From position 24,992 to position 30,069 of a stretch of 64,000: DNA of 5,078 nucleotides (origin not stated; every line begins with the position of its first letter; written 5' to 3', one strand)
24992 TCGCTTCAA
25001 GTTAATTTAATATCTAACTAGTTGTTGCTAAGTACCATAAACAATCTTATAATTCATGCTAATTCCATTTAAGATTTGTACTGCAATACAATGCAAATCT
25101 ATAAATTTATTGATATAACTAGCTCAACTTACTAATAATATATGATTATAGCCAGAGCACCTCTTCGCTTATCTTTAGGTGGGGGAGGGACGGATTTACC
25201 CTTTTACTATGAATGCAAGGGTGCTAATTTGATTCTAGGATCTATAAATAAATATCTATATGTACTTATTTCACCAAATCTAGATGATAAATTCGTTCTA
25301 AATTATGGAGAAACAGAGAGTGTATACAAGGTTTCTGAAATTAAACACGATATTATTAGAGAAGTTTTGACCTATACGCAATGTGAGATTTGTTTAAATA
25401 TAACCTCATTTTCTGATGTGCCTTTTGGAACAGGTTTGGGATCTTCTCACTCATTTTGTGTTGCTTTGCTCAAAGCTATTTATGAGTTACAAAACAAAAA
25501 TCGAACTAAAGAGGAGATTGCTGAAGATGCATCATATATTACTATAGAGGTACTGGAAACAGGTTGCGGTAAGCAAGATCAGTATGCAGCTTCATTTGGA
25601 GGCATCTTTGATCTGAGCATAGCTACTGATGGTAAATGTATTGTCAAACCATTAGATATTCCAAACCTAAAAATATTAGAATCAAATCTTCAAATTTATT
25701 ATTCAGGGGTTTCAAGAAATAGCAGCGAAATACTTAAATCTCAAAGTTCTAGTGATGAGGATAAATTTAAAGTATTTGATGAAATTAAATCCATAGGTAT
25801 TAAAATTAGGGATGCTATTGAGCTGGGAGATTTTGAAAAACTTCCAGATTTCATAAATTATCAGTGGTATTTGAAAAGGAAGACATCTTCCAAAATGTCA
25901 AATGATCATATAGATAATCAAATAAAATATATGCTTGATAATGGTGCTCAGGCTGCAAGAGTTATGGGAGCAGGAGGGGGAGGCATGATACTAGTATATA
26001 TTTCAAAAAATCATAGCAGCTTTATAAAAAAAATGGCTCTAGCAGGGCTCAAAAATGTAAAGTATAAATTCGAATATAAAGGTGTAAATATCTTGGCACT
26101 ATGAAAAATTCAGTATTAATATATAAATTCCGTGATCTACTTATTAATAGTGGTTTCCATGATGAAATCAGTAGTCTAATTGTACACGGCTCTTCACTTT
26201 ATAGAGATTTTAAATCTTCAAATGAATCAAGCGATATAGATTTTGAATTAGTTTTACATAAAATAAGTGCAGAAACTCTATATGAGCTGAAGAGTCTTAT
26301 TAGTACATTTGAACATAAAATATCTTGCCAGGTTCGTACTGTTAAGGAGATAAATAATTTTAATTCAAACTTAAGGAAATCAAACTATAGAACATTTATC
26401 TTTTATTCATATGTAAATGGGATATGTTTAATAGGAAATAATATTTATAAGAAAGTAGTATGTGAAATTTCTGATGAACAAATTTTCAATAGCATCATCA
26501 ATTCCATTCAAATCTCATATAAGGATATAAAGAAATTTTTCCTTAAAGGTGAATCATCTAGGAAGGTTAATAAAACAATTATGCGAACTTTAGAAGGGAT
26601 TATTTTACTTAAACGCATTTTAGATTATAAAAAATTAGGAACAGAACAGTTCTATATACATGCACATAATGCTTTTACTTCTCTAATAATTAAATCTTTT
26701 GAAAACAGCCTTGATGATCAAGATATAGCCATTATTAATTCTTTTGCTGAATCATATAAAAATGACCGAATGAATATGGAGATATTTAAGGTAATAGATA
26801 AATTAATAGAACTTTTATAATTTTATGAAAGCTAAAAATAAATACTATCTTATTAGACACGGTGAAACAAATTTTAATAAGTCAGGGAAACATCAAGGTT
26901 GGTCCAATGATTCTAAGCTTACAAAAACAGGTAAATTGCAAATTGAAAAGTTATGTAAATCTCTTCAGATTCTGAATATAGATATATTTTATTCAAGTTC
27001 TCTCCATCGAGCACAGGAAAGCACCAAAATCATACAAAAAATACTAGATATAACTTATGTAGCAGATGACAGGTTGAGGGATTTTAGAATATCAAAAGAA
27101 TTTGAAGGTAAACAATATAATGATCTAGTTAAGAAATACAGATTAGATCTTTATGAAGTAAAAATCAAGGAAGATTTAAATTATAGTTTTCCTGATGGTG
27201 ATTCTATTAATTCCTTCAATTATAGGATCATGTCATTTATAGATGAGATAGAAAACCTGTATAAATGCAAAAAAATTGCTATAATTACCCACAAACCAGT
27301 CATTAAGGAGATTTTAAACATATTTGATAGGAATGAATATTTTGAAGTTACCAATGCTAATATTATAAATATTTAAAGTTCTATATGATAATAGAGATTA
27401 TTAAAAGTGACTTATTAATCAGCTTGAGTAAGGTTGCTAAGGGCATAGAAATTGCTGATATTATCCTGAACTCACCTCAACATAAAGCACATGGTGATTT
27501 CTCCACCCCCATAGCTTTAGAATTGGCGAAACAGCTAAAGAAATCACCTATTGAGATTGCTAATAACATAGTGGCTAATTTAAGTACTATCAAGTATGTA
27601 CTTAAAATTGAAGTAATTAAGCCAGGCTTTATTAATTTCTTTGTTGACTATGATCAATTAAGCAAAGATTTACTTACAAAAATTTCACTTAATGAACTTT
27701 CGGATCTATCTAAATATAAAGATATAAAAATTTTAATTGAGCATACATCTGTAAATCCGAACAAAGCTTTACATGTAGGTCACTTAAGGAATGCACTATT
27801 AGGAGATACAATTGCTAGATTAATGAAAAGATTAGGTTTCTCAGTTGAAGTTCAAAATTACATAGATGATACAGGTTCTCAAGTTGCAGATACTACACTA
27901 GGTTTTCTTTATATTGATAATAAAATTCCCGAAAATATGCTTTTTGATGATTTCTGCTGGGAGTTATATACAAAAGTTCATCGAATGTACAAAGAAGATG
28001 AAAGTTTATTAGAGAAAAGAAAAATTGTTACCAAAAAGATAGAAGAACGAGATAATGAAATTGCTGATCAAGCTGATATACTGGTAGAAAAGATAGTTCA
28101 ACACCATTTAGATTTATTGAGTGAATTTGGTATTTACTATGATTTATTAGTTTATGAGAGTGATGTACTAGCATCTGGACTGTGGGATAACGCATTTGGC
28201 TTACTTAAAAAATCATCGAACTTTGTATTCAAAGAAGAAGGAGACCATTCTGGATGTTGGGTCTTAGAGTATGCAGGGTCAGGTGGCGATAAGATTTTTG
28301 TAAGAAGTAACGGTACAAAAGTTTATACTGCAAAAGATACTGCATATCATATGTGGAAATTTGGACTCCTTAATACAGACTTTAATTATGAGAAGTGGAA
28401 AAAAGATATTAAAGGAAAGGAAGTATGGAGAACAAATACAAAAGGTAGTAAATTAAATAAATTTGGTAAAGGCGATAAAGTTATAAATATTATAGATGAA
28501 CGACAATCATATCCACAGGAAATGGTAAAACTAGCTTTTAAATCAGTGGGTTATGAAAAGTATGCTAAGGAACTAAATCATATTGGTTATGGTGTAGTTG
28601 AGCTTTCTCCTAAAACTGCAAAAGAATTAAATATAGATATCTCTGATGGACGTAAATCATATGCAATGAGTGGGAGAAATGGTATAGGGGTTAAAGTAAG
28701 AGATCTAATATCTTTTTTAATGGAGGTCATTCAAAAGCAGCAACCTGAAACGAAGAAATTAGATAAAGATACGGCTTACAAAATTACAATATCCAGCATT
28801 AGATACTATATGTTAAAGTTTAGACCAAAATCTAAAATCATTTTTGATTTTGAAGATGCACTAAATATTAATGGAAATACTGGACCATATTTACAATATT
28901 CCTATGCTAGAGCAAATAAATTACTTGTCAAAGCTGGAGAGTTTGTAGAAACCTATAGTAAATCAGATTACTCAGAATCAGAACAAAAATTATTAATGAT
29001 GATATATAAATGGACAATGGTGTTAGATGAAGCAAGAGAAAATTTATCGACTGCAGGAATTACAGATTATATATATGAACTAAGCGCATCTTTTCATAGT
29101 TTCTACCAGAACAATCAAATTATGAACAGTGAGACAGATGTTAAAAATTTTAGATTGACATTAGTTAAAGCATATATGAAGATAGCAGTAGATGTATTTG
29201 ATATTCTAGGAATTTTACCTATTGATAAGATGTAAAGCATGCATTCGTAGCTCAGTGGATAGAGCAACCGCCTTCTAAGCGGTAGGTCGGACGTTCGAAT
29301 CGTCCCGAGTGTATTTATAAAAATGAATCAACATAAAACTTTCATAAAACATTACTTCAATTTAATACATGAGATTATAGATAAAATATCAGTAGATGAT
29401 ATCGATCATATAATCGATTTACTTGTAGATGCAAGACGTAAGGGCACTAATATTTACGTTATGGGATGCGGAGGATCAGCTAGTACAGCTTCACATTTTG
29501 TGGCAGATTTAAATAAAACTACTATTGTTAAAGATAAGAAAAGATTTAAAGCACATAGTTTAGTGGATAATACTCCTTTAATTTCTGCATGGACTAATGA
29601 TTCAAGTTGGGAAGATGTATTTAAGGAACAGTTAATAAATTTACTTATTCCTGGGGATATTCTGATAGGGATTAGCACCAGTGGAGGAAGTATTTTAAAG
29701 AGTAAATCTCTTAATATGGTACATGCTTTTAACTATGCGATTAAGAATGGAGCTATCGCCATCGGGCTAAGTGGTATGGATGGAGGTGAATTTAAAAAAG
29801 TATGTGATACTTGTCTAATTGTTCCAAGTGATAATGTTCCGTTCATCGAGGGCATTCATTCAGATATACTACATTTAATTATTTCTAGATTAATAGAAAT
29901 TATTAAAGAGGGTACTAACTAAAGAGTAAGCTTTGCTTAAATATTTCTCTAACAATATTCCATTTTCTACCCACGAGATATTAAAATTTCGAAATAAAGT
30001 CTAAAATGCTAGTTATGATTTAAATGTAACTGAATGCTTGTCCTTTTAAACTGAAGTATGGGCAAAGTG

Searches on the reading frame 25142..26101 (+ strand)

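Call 29: search_protein_families(library=pfam, proteins=[window:25142-26101:+], max_evalue=0.0001)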
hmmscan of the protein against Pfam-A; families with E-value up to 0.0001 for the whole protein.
window:25142-26101:+ (320 aa): 3 families
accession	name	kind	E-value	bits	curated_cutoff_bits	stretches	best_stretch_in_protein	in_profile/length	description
PF00288.32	GHMP_kinases_N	-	4.9e-13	49.5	22.3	1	85-154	18-87/87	GHMP kinases N terminal domain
PF08544.19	GHMP_kinases_C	-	4.8e-06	27.3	21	1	223-293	2-73/85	GHMP kinases C terminal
PF22700.2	MVD-like_N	-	8.2e-05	22.7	27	0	48-130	47-128/157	Diphosphomevalonate decarboxylase-like N-terminal domain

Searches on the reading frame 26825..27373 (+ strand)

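Call 76: search_protein_families(library=pfam, proteins=[window:26825-27373:+], max_evalue=0.001)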
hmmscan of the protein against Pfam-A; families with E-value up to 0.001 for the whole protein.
window:26825-27373:+ (183 aa): 1 family
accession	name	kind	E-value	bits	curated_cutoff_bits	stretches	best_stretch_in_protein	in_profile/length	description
PF00300.27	His_Phos_1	-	1.3e-31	110.3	21.7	1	8-166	2-157/194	Histidine phosphatase superfamily (branch 1)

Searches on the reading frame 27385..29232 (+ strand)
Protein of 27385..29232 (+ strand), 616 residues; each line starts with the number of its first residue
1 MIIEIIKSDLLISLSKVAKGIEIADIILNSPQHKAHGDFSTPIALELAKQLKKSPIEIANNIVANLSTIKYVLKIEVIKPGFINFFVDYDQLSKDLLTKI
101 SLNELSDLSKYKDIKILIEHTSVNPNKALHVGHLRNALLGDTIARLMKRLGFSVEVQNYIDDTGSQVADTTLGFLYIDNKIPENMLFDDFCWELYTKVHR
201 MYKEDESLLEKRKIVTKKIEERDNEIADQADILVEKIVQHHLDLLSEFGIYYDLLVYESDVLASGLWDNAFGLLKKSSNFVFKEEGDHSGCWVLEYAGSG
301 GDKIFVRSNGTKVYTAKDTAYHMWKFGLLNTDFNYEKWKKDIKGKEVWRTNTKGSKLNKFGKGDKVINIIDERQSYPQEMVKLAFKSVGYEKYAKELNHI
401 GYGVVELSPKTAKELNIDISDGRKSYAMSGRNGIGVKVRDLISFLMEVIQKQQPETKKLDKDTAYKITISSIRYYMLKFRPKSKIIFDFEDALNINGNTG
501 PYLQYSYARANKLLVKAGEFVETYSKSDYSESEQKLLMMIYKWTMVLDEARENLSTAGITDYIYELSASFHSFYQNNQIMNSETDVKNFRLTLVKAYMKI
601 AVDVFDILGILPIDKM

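Call 10: search_protein_families(library=pfam, proteins=[window:27385-29232:+], max_evalue=0.01)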
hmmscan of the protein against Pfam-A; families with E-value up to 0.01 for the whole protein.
window:27385-29232:+ (616 aa): 3 families
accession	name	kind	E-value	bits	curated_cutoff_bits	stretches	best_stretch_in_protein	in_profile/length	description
PF05746.21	DALR_1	-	3.1e-23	82.5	22.3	1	503-616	1-117/117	DALR anticodon binding domain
PF00750.26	tRNA-synt_1d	-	5.7e-22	78.6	23.3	1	110-321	16-221/349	tRNA synthetases class I (R), catalytic domain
PF03485.21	Arg_tRNA_synt_N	-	1.1e-21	77.6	21.5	1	6-87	3-85/85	Arginyl tRNA synthetase N terminal domain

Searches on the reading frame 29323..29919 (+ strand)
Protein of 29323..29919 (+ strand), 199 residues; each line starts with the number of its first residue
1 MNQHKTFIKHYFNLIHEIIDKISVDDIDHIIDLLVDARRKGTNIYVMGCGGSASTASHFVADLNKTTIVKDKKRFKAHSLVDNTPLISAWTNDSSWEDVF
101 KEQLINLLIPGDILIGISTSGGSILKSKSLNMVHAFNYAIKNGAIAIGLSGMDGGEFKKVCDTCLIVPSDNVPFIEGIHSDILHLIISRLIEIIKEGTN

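Call 76: search_protein_families(library=pfam, proteins=[window:29323-29919:+], max_evalue=0.001)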
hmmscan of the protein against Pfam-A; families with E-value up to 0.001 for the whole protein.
window:29323-29919:+ (199 aa): 2 families
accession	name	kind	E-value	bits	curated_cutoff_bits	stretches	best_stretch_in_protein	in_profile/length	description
PF13580.11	SIS_2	-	1.2e-11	45.2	27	1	10-151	1-138/138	SIS domain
PF01380.27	SIS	-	4.9e-05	23.6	25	0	100-170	43-107/131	SIS domain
